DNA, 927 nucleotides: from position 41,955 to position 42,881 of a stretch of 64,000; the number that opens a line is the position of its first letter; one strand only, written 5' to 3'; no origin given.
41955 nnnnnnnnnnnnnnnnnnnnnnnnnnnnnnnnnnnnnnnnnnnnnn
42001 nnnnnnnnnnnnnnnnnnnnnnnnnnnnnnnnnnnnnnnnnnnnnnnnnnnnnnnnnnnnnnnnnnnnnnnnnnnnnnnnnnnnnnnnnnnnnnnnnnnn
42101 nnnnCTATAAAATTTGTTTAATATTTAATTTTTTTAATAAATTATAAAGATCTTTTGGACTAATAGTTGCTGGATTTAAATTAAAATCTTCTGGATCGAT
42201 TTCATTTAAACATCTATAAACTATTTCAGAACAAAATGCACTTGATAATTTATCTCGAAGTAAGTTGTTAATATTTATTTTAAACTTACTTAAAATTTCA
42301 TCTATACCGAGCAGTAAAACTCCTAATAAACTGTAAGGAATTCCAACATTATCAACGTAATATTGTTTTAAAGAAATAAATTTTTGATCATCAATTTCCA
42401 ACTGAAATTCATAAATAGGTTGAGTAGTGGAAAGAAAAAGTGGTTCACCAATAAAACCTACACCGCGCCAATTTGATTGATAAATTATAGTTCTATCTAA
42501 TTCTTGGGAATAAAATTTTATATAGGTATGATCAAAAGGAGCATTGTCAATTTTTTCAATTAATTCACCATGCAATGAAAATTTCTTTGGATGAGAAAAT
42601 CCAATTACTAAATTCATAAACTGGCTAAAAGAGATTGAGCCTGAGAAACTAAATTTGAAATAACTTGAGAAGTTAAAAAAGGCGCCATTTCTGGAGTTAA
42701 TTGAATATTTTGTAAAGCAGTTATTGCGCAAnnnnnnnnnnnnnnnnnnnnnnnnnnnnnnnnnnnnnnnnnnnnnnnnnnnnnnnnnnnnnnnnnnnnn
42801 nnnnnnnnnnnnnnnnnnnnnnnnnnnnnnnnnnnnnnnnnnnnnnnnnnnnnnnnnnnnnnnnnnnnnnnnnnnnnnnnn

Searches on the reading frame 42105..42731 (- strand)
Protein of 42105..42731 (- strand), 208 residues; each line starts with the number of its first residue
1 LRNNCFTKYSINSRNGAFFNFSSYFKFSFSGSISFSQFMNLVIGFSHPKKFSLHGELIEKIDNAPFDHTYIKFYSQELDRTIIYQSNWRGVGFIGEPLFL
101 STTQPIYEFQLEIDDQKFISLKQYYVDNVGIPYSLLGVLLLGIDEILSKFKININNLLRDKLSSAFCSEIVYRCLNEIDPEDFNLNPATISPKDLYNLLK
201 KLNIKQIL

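Call 39: search_protein_families(library=phrogs, proteins=[window:42105-42731:-], max_evalue=0.001)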
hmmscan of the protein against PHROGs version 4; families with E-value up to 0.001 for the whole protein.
window:42105-42731:- (208 aa): 1 family
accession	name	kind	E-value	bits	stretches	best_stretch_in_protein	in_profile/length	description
phrog_1128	-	moron, auxiliary metabolic gene and host takeover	7e-11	42.9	1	48-203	32-172/381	enoyl-CoA hydratase/carnithine racemase-like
